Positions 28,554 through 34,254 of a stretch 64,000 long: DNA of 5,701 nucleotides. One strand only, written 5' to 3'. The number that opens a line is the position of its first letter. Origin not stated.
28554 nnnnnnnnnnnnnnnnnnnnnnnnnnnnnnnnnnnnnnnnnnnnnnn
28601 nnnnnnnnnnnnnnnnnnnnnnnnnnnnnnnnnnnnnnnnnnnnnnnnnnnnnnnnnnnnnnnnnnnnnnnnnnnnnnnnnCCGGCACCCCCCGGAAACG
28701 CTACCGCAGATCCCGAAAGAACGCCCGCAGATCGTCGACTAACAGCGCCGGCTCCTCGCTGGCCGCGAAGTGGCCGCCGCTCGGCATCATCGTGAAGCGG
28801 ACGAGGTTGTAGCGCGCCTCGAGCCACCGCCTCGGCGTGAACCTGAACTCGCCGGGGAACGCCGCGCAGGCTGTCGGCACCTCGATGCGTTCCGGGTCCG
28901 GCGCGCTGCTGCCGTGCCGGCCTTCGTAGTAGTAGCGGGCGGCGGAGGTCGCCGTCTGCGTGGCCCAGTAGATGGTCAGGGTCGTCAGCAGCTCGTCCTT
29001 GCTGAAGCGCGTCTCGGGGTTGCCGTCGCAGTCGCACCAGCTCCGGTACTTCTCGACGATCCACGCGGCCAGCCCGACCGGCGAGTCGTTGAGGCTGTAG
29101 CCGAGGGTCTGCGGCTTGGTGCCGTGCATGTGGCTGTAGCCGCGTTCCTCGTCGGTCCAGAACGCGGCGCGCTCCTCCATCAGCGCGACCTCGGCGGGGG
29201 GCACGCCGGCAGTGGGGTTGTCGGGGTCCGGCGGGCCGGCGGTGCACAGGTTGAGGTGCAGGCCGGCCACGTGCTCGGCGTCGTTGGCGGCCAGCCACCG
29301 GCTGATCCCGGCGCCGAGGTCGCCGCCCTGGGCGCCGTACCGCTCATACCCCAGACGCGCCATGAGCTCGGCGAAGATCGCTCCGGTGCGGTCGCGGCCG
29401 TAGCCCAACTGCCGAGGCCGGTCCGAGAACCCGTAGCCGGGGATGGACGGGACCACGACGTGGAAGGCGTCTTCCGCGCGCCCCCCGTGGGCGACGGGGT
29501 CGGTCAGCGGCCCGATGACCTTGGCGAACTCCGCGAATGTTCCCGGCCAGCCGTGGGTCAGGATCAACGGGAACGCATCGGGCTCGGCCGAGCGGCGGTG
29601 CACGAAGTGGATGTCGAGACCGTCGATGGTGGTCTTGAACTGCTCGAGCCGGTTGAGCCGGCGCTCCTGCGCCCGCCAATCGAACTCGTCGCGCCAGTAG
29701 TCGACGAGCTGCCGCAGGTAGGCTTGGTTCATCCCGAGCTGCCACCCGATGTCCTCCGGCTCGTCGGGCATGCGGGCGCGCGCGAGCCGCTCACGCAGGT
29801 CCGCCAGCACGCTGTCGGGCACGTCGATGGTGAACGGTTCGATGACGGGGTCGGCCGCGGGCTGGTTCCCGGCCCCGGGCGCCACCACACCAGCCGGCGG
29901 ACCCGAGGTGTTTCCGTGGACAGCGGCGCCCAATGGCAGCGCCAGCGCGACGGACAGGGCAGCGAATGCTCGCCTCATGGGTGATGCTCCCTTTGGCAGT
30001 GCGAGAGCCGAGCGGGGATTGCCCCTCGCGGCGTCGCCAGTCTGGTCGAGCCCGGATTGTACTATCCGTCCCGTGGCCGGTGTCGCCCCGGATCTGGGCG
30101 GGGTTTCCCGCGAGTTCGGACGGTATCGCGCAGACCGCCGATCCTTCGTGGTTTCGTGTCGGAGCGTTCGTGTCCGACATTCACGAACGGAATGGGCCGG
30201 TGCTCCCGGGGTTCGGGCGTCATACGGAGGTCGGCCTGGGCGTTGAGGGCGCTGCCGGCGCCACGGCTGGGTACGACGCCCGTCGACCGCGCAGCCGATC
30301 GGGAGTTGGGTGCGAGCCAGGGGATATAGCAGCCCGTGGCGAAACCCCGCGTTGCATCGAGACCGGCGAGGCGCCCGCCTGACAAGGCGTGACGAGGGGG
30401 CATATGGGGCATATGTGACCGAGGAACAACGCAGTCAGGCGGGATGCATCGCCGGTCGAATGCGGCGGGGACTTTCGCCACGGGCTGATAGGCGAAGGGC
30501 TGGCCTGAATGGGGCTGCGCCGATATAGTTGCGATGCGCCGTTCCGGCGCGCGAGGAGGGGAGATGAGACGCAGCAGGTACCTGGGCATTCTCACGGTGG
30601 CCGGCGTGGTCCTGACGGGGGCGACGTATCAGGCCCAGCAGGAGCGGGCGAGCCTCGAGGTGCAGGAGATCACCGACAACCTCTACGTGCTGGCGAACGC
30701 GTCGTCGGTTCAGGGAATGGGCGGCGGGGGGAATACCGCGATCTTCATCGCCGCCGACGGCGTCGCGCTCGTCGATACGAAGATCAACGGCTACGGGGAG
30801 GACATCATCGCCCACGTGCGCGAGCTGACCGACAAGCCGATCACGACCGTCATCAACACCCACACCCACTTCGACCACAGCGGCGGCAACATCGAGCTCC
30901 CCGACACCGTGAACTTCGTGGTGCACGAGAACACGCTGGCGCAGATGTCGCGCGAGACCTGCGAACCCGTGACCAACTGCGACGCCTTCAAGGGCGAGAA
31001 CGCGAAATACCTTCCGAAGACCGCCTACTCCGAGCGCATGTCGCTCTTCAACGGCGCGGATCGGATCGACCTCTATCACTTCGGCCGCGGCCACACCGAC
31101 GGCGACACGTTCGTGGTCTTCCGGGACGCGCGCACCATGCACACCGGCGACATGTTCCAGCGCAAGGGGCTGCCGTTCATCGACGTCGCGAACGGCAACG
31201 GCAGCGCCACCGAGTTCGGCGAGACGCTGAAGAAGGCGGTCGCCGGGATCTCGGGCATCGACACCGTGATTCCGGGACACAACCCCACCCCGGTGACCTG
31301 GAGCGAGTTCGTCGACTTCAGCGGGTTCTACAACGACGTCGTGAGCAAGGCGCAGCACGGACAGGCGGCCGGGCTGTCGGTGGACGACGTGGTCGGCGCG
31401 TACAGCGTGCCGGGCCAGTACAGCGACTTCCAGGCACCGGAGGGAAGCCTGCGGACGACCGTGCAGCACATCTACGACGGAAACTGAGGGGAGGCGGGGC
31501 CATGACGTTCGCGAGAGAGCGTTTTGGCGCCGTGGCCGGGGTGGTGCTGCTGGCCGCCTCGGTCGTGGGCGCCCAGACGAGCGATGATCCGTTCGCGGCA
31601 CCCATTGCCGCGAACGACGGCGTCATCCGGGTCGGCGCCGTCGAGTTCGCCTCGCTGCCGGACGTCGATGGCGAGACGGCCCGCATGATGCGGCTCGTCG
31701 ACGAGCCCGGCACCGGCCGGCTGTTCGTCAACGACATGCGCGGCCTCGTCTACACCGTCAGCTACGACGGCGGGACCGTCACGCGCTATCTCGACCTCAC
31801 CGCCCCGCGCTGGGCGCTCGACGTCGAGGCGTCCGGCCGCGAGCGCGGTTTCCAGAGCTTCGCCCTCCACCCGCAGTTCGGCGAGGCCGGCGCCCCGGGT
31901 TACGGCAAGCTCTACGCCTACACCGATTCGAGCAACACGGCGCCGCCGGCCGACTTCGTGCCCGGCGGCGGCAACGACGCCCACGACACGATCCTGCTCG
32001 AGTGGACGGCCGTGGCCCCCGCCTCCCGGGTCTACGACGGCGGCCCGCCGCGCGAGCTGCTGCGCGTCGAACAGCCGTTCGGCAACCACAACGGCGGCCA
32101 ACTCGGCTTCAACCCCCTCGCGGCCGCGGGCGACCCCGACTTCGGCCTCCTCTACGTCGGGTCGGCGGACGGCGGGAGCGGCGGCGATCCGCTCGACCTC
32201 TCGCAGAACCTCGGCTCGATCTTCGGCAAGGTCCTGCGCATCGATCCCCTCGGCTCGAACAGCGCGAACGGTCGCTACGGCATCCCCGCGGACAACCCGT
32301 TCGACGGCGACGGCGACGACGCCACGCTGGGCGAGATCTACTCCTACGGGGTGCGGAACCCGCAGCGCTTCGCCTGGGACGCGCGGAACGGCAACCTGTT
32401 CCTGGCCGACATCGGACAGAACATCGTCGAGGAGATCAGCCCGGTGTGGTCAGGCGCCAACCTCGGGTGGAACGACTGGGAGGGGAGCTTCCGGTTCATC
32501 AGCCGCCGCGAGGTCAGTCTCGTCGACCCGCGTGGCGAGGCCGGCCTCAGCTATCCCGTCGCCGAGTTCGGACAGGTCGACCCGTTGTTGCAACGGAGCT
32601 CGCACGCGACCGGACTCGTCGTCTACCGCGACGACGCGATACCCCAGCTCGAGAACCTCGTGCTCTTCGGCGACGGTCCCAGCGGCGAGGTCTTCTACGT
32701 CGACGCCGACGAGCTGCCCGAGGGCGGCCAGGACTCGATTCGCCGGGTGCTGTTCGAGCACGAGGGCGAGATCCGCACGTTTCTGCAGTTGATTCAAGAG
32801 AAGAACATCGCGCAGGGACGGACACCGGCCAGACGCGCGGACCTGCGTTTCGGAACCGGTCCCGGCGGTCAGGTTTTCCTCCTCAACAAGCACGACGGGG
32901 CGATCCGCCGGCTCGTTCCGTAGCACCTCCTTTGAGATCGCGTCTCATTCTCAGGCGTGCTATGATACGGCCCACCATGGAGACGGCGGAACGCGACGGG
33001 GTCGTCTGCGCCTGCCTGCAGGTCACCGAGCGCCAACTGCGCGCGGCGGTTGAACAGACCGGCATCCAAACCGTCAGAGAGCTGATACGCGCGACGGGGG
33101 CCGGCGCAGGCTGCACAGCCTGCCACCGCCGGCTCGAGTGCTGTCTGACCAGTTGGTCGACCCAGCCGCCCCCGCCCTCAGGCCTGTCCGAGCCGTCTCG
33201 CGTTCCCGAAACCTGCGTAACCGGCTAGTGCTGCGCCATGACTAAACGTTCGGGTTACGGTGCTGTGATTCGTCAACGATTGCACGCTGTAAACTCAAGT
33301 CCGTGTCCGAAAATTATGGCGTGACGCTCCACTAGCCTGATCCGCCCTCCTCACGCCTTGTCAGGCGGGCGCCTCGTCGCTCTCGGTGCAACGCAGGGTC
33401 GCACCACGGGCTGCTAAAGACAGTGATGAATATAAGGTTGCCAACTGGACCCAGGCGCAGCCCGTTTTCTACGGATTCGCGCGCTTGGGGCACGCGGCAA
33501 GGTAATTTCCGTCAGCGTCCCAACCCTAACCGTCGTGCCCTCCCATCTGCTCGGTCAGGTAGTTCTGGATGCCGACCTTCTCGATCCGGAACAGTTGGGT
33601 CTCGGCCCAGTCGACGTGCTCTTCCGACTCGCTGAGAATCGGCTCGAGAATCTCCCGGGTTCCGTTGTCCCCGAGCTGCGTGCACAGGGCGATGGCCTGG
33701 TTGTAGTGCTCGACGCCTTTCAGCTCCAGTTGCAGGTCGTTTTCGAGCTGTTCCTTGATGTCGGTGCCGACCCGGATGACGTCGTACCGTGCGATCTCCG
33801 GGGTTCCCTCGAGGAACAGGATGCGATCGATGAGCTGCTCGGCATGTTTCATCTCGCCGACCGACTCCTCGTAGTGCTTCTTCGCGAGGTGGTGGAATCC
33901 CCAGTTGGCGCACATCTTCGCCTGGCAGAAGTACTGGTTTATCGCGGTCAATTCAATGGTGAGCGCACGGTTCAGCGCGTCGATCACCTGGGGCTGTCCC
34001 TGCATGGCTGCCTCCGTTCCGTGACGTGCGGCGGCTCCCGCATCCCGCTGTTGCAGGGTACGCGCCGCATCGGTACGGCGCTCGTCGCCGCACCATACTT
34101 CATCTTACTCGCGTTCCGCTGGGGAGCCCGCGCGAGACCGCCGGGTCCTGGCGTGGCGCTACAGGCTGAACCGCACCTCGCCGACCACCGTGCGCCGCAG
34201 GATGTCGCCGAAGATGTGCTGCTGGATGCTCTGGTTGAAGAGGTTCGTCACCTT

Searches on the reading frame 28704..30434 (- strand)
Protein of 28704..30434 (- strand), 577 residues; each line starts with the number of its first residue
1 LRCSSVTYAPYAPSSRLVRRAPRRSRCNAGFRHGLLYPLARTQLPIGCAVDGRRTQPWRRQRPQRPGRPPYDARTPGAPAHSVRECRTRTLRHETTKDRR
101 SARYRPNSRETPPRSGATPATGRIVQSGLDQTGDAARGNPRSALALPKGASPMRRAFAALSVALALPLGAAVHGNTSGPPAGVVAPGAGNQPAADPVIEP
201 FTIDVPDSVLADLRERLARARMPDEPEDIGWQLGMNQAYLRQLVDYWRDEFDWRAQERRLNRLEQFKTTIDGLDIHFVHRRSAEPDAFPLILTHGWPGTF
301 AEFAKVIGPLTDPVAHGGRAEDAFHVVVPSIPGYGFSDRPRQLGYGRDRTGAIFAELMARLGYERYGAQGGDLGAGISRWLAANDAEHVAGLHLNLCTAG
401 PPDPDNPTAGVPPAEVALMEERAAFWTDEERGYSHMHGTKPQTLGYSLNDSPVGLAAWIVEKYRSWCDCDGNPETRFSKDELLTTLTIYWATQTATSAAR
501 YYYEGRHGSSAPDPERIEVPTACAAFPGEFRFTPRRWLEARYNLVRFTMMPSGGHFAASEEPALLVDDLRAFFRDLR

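Call 53: search_protein_families(library=pfam, proteins=[window:28704-30434:-], max_evalue=0.0001)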
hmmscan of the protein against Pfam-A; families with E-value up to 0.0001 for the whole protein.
window:28704-30434:- (577 aa): 2 families
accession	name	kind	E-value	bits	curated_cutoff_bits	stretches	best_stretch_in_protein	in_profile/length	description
PF06441.18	EHN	-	1.6e-41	141.3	22.8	1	198-303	1-107/107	Epoxide hydrolase N terminus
PF00561.26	Abhydrolase_1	-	1.4e-14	54.8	25.8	1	289-395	2-100/245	alpha/beta hydrolase fold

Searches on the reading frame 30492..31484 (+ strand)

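Call 53: search_protein_families(library=pfam, proteins=[window:30492-31484:+], max_evalue=0.0001)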
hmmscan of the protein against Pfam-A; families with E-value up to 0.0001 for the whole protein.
window:30492-31484:+ (331 aa): 1 family
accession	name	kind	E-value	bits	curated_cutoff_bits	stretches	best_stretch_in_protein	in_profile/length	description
PF00753.33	Lactamase_B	-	6.9e-16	59.2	22.7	1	78-263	3-196/196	Metallo-beta-lactamase superfamily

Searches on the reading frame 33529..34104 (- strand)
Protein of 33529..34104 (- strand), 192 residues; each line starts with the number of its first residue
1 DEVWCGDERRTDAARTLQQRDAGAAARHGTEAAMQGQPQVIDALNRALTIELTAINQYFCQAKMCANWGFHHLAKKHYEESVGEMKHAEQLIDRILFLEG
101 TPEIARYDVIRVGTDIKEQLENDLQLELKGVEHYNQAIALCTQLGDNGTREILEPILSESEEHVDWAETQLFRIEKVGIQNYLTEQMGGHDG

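Call 53: search_protein_families(library=pfam, proteins=[window:33529-34104:-], max_evalue=0.0001)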
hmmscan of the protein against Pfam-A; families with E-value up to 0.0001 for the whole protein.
window:33529-34104:- (192 aa): 1 family
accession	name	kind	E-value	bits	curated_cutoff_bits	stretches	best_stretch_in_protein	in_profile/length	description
PF00210.30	Ferritin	-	2.9e-35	121.7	24.5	1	41-176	1-141/142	Ferritin-like domain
